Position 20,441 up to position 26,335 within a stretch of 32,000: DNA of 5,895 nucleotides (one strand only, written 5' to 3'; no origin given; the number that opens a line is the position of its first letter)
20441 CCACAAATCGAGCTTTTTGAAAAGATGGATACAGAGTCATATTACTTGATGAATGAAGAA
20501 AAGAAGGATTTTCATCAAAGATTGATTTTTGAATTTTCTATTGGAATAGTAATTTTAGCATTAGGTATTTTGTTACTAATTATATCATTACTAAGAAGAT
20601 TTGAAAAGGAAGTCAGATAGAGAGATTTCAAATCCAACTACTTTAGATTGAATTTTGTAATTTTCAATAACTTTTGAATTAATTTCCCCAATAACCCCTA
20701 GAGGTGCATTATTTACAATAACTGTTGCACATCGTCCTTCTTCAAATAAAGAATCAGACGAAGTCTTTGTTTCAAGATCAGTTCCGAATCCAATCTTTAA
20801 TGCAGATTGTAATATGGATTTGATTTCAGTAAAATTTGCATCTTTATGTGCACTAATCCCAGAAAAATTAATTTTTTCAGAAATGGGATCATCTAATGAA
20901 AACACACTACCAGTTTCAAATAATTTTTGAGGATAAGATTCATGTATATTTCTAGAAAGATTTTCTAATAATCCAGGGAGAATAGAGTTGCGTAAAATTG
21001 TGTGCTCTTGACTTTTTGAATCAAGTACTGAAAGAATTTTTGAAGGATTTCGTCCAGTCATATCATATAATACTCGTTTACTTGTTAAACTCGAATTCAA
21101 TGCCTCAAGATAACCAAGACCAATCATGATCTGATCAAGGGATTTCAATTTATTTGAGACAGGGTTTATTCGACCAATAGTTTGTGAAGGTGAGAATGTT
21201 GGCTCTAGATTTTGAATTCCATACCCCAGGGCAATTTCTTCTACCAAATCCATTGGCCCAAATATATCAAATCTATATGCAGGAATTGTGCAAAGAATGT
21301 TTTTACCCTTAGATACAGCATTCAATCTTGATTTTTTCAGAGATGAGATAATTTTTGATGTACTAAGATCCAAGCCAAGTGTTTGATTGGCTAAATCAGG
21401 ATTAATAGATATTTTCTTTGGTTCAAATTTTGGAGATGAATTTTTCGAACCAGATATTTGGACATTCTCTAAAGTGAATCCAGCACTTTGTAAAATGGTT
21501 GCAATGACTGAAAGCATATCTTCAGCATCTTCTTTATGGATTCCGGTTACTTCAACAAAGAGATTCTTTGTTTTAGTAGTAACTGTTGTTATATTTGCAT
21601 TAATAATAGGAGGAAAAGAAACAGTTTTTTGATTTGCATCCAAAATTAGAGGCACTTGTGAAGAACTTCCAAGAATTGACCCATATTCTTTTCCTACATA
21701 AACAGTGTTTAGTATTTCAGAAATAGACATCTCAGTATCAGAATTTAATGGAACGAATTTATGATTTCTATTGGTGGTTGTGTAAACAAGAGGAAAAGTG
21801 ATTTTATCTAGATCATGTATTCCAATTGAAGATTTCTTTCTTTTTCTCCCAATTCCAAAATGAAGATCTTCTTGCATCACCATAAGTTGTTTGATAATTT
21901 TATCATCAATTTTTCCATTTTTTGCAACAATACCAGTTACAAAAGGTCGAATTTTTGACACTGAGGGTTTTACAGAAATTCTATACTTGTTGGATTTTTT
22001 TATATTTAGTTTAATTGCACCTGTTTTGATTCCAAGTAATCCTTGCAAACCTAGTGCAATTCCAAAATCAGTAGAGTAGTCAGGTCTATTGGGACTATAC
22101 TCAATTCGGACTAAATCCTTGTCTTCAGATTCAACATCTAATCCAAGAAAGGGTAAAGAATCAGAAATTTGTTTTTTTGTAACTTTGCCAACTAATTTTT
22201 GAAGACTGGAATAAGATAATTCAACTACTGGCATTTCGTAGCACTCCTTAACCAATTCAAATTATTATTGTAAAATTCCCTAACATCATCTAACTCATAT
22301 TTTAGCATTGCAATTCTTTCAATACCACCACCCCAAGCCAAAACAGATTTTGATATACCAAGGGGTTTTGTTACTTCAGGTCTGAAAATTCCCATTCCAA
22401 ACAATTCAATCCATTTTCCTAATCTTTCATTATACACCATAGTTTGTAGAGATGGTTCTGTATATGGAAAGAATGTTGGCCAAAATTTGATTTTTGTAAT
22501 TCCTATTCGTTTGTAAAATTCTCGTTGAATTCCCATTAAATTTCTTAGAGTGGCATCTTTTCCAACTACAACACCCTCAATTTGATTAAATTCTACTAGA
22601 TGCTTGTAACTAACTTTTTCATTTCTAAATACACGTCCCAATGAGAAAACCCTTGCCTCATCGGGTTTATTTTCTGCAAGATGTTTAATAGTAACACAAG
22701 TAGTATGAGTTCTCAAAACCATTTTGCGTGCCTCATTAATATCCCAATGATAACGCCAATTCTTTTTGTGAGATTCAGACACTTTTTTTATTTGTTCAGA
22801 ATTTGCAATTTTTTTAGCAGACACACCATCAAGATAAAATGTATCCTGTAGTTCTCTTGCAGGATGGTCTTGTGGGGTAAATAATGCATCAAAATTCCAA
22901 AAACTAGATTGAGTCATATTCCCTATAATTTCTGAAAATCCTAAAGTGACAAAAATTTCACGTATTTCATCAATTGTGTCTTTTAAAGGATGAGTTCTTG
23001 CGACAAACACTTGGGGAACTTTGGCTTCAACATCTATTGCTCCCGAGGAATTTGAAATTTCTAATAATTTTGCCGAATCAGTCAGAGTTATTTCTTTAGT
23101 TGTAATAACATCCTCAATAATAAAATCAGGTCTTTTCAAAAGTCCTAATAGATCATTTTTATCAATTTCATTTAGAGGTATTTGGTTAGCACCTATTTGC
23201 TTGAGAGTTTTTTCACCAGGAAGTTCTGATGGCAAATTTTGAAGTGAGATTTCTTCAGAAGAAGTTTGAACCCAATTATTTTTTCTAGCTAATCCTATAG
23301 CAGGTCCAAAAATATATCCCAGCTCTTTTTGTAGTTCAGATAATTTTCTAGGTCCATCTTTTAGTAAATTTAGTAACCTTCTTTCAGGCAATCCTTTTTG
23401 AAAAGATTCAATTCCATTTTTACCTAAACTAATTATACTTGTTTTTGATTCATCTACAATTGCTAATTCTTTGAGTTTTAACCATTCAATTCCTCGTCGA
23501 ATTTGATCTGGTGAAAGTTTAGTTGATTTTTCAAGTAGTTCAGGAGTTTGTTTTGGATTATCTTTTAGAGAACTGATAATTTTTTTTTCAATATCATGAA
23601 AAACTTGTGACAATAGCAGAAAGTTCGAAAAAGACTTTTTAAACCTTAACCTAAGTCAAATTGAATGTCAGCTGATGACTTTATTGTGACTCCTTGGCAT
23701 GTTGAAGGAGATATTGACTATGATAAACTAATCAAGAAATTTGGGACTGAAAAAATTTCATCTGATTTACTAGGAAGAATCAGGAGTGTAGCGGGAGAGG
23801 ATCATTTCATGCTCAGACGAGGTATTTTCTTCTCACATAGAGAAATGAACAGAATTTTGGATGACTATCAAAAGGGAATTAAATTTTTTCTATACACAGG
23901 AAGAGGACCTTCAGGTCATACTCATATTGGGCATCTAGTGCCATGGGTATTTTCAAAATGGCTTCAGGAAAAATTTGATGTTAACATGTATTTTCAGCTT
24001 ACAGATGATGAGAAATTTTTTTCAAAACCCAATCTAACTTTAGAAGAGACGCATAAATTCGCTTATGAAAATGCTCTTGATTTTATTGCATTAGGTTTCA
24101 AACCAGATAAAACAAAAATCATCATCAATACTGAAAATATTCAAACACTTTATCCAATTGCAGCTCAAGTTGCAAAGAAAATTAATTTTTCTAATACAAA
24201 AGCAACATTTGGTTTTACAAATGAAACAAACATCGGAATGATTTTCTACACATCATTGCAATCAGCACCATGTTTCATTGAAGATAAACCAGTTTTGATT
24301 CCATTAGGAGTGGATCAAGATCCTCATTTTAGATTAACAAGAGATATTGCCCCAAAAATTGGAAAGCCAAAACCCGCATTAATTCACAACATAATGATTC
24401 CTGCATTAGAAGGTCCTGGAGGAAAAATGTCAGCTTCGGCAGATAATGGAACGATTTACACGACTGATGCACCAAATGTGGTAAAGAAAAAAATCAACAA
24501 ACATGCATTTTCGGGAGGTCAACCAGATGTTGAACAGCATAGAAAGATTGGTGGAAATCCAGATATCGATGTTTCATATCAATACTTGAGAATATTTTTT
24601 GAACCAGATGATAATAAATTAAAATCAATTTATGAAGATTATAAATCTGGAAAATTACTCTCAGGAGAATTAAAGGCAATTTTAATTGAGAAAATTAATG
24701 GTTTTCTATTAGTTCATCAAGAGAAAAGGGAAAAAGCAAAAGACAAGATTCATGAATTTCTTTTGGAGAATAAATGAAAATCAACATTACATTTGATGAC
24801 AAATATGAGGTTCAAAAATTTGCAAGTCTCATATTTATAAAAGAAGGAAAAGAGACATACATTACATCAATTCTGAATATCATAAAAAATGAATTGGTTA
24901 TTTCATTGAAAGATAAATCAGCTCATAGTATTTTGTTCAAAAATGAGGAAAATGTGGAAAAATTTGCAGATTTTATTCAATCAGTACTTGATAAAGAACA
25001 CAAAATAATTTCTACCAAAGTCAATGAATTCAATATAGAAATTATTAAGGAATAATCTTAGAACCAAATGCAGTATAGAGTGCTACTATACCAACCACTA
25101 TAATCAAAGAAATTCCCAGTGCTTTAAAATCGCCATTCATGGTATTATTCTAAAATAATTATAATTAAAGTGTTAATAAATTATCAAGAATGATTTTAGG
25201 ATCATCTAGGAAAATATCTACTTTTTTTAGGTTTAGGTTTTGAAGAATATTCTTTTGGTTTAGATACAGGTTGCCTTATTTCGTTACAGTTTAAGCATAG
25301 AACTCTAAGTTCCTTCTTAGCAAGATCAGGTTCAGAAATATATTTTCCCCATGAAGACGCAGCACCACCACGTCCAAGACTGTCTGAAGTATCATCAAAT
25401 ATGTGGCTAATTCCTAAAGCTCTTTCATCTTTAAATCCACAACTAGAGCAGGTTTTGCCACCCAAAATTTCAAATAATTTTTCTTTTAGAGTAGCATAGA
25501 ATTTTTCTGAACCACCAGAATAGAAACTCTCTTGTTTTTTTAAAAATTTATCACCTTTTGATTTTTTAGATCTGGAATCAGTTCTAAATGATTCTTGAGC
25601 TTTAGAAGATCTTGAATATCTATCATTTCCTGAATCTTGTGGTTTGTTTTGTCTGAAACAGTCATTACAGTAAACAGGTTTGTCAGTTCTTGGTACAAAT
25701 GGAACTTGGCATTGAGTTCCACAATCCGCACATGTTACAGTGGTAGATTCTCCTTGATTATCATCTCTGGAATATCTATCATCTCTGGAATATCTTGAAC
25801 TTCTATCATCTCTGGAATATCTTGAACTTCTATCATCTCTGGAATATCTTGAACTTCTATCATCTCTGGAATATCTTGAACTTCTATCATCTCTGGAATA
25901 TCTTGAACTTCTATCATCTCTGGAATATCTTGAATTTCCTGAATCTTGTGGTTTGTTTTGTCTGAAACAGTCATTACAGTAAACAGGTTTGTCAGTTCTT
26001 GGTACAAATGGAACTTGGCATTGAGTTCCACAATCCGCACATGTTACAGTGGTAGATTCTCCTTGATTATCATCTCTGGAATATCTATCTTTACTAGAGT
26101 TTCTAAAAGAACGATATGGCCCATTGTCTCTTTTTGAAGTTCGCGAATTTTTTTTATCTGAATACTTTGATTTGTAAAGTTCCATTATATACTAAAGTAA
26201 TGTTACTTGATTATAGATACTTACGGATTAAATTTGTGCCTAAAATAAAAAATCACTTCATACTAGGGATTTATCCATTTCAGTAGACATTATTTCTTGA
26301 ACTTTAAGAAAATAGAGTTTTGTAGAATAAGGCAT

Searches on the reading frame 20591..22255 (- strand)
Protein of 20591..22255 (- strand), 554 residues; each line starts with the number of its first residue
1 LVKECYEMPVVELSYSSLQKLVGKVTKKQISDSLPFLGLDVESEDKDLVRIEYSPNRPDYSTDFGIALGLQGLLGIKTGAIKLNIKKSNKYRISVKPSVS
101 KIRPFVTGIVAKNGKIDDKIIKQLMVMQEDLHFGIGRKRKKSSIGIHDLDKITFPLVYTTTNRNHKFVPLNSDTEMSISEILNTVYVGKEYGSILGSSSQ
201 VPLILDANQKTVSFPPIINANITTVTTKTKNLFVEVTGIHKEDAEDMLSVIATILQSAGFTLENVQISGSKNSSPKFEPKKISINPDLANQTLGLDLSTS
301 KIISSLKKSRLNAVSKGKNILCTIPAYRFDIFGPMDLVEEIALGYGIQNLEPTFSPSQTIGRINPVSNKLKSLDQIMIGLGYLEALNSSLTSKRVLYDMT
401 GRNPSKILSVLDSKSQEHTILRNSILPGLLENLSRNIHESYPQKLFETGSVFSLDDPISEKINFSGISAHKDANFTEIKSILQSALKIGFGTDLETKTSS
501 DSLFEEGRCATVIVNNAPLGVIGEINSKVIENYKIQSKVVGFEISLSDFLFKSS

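Call 17: search_protein_families(library=pfam, proteins=[window:20591-22255:-], max_evalue=0.001)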
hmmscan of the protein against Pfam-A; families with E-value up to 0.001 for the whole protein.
window:20591-22255:- (554 aa): 3 families
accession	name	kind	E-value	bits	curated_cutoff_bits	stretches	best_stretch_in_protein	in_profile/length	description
PF17759.6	tRNA_synthFbeta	-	1.7e-35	122.8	22.4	1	358-546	9-214/214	Phenylalanyl tRNA synthetase beta chain CLM domain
PF03484.21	B5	-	4.8e-20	72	28.6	1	282-346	1-66/67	tRNA synthetase B5 domain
PF03483.22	B3_4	-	9.3e-08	32.3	29.3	1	143-241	52-129/174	B3/4 domain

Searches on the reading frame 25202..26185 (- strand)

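Call 85: search_protein_families(library=pfam, proteins=[window:25202-26185:-], max_evalue=0.0001)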
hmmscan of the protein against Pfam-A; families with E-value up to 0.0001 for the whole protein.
window:25202-26185:- (327 aa): 1 family
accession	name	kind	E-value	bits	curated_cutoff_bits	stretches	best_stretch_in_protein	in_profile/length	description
PF23477.1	zf_Tbcl_2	-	1.6e-29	101.7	27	2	44-78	3-37/37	Probable treble clef zinc finger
